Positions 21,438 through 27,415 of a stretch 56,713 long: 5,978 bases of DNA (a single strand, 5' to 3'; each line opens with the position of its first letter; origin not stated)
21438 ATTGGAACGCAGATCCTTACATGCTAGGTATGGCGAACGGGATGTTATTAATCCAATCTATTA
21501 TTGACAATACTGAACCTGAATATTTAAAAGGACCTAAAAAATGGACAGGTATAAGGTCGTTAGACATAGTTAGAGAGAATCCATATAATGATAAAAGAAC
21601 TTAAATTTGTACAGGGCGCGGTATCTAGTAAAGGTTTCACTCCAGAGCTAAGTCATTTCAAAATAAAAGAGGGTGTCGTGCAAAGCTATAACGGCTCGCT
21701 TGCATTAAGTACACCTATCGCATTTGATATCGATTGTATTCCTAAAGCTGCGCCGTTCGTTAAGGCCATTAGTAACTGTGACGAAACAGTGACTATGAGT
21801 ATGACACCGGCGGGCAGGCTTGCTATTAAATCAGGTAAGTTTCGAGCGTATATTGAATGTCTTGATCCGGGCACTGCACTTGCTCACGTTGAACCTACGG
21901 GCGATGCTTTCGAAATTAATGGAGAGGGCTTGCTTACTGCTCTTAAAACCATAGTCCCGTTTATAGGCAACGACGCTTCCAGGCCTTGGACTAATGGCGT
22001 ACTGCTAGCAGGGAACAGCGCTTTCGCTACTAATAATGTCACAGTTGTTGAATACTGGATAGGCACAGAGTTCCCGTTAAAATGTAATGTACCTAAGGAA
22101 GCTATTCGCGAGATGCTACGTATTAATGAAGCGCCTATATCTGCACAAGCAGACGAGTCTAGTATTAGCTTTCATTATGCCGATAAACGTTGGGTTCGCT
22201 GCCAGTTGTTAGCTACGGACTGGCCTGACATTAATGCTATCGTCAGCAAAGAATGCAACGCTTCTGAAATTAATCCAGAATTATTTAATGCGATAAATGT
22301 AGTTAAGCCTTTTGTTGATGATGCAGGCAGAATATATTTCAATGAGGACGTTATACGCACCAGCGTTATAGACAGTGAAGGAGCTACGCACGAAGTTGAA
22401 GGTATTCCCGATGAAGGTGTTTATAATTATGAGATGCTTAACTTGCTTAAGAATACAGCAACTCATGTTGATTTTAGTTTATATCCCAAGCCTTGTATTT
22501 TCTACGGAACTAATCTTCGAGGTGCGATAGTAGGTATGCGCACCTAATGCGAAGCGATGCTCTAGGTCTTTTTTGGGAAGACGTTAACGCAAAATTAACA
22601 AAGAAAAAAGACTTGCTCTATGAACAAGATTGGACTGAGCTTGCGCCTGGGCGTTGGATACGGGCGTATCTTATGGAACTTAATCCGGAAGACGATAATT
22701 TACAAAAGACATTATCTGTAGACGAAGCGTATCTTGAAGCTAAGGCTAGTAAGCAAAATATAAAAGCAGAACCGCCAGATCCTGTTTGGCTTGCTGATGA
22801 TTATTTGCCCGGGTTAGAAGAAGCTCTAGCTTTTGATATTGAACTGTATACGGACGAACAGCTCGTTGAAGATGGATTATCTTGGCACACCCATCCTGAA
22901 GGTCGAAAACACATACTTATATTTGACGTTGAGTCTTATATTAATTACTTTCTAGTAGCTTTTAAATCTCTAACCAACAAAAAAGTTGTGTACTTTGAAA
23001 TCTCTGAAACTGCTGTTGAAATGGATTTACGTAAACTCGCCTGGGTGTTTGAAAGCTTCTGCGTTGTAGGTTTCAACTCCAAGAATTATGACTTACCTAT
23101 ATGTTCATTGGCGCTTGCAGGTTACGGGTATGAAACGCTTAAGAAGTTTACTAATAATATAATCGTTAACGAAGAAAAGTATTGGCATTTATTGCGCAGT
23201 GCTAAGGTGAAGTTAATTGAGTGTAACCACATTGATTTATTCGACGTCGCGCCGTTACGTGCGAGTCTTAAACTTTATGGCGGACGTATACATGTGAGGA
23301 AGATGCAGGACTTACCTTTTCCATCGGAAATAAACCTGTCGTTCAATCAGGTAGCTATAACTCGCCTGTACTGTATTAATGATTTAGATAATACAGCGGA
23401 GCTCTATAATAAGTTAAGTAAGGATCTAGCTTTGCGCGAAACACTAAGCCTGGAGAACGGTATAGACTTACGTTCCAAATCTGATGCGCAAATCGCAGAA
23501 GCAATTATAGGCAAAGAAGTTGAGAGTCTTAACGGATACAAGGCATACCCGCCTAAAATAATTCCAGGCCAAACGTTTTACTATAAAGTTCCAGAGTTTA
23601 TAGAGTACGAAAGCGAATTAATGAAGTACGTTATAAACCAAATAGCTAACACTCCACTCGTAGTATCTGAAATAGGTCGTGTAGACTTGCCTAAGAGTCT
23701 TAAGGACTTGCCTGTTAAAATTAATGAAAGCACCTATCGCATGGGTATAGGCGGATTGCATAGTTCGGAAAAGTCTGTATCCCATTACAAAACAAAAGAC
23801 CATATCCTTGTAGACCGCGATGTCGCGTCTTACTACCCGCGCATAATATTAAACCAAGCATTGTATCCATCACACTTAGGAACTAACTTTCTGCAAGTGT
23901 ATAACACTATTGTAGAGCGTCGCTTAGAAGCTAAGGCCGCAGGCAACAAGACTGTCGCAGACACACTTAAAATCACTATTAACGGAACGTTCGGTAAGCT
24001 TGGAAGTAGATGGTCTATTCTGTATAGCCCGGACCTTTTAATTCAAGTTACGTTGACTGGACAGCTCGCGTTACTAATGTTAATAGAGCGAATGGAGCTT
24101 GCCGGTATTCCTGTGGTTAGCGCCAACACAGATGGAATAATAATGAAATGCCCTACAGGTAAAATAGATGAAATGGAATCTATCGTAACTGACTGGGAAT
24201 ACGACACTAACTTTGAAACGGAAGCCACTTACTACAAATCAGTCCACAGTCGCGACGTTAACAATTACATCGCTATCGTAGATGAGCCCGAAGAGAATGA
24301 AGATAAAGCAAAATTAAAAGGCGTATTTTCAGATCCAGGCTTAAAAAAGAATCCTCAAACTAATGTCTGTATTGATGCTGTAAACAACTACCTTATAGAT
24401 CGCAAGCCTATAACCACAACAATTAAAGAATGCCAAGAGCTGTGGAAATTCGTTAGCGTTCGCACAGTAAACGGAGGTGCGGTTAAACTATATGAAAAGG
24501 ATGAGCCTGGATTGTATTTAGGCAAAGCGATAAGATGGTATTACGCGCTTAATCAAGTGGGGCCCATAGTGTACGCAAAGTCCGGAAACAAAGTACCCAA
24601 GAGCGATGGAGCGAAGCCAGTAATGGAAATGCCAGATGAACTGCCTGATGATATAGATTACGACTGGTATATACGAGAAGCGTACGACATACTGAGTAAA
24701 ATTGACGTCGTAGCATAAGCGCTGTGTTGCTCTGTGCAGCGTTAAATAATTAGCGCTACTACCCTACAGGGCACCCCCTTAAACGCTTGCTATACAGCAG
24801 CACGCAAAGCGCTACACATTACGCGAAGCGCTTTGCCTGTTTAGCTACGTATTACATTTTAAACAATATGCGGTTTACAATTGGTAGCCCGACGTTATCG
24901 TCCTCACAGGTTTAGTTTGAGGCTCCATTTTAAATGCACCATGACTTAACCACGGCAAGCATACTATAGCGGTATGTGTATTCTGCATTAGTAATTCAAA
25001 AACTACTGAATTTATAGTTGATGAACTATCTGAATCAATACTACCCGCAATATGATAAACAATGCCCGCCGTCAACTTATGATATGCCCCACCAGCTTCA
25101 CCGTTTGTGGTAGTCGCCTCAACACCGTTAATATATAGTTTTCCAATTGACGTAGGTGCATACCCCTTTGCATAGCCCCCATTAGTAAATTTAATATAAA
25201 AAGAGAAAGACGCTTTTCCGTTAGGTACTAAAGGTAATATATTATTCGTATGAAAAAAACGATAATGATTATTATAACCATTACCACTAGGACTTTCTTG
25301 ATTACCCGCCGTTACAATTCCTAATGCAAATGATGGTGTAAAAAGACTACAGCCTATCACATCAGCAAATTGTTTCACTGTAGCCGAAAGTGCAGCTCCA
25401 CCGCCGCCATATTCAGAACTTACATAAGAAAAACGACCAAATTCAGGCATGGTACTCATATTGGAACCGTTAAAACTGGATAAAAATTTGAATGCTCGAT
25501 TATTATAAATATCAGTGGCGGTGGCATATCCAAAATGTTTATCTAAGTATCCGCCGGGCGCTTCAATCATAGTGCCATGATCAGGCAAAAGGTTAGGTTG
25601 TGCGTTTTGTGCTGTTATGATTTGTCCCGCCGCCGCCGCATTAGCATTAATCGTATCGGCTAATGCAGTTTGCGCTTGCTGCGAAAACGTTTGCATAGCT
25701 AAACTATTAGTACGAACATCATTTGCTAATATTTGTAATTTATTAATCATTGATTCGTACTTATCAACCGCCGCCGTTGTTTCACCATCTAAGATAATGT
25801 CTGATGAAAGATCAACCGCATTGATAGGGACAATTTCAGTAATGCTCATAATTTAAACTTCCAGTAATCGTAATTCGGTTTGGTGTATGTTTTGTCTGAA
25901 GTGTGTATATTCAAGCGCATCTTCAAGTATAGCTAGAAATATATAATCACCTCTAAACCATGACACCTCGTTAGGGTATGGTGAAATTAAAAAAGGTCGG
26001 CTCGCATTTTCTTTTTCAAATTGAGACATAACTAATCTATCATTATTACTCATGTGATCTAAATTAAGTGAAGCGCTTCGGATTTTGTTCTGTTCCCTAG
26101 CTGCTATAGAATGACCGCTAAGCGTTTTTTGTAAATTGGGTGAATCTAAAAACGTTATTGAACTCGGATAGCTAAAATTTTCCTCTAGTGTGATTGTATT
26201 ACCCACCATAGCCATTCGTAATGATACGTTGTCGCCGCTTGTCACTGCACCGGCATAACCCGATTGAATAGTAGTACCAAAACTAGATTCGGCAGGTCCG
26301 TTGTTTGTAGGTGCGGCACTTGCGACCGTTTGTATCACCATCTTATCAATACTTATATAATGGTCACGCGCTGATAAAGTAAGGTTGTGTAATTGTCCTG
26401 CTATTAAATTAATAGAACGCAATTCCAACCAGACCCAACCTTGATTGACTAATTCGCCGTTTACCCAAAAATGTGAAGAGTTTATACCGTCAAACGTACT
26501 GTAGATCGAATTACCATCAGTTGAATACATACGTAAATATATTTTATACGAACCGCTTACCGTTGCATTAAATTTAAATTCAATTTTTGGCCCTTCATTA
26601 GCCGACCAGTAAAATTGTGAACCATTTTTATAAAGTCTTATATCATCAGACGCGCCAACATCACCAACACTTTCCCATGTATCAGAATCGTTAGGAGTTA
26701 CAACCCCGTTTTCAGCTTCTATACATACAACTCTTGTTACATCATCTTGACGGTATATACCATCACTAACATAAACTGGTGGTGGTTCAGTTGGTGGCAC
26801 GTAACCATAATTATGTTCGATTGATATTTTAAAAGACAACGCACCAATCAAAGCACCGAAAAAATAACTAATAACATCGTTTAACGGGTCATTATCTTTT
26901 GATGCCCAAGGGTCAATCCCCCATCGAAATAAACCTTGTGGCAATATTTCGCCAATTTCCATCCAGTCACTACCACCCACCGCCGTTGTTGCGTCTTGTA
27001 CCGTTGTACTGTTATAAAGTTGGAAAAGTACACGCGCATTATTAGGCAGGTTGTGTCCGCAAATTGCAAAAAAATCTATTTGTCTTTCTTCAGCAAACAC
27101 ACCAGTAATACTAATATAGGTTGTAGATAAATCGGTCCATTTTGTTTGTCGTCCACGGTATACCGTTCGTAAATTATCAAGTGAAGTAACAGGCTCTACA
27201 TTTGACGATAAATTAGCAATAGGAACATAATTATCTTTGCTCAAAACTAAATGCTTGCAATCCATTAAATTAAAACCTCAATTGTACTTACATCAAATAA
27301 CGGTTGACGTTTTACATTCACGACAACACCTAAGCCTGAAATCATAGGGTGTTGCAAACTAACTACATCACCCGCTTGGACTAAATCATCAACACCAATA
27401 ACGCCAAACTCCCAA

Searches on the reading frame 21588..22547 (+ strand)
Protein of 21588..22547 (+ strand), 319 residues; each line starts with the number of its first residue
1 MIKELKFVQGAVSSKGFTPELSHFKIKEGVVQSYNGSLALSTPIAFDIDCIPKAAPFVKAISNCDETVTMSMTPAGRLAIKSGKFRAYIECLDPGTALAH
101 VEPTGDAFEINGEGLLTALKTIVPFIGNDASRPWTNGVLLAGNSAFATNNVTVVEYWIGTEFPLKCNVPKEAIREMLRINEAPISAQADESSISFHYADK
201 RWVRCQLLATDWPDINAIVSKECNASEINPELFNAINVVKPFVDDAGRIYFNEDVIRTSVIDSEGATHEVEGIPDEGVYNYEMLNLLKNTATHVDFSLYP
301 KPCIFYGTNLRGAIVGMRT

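Call 25: search_protein_families(library=phrogs, proteins=[window:21588-22547:+], max_evalue=0.001)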
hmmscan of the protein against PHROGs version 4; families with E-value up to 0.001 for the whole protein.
window:21588-22547:+ (319 aa): 1 family
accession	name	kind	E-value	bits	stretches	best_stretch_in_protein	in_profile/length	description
phrog_947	-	DNA, RNA and nucleotide metabolism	4.7e-75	253.8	1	2-318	13-364/368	DNA polymerase processivity factor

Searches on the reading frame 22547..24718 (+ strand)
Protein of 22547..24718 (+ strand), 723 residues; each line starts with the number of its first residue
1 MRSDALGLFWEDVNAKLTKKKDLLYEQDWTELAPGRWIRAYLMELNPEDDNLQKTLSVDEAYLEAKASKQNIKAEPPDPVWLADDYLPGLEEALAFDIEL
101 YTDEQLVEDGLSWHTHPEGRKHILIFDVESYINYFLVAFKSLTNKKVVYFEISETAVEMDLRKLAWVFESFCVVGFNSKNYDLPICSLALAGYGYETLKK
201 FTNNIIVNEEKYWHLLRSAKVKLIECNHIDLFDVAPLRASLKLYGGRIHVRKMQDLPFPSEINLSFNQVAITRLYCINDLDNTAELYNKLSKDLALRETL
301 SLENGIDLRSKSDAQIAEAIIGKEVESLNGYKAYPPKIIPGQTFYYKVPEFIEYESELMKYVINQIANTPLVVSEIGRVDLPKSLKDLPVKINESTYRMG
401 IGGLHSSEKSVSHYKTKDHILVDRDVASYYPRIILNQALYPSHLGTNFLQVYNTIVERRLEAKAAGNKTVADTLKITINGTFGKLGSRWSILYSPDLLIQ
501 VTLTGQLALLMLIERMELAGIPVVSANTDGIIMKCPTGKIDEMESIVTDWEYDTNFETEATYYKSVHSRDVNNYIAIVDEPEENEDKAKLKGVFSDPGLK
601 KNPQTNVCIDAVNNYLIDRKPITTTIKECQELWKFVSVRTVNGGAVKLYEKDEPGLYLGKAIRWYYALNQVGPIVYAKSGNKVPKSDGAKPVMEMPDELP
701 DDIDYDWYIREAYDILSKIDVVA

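Call 25: search_protein_families(library=phrogs, proteins=[window:22547-24718:+], max_evalue=0.001)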
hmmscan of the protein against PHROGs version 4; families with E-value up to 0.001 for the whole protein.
window:22547-24718:+ (723 aa): 4 families
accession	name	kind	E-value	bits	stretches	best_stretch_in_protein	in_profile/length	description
phrog_1252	-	DNA, RNA and nucleotide metabolism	1.2e-205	685.9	1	67-721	10-653/663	DNA polymerase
phrog_18505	-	DNA, RNA and nucleotide metabolism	1.1e-24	88.3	1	440-654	8-219/349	DNA polymerase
phrog_4210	-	DNA, RNA and nucleotide metabolism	2.1e-18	66.6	1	116-331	715-916/1304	DNA polymerase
phrog_262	-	DNA, RNA and nucleotide metabolism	1.9e-06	27.2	1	457-539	499-590/856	DNA polymerase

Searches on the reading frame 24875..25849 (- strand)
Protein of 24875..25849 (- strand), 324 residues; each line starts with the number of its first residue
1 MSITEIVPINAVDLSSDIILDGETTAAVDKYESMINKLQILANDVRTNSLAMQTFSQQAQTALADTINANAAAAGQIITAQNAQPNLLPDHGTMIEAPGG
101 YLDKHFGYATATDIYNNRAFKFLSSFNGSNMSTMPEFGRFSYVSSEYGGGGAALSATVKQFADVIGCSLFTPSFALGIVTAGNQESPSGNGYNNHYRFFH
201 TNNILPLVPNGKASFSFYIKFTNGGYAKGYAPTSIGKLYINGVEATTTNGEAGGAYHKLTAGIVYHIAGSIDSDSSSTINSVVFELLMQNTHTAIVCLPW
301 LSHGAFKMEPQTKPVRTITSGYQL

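Call 17: search_protein_families(library=pfam, proteins=[window:24875-25849:-], max_evalue=0.01)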
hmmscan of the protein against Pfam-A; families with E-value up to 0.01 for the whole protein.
window:24875-25849:- (324 aa): 0 families

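Call 24: search_protein_families(library=phrogs, proteins=[window:24875-25849:-], max_evalue=0.001)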
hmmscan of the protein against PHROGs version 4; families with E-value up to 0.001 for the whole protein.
window:24875-25849:- (324 aa): 1 family
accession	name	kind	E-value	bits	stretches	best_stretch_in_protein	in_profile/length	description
phrog_2875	-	head and packaging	0.00018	21.8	1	112-247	179-316/382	virion structural protein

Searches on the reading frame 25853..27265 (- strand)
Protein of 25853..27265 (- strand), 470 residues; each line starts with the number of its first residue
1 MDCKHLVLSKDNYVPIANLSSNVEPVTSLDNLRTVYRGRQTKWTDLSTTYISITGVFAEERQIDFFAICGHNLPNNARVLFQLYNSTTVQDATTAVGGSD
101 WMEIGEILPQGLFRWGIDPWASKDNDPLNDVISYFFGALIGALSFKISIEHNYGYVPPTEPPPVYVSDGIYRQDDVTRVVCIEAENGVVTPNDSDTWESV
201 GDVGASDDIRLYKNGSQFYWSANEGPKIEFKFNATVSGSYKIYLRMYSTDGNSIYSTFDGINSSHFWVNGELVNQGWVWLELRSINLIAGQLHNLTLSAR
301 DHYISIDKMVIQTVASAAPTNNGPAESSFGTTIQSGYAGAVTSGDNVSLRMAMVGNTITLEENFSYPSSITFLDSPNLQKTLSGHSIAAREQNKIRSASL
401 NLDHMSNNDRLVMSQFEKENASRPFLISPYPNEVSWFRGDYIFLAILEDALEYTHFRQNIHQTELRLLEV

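Call 14: search_protein_families(library=phrogs, proteins=[window:25853-27265:-], max_evalue=0.001)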
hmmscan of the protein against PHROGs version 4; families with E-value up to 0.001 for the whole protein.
window:25853-27265:- (470 aa): 1 family
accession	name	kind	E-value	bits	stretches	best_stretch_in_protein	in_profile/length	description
phrog_8610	-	unknown function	5.9e-17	62.7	2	11-149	10-134/270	-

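Call 17: search_protein_families(library=pfam, proteins=[window:25853-27265:-], max_evalue=0.01)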
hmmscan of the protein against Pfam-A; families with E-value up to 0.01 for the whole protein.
window:25853-27265:- (470 aa): 2 families
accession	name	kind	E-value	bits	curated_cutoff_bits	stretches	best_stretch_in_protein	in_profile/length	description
PF17829.7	GH115_C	-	0.00055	20.2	24.1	0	178-249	7-79/172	Glycosyl hydrolase family 115 C-terminal domain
PF25275.1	Golvesin_C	-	0.0082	16.6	31.6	0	219-301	33-117/132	Golvesin C-terminal domain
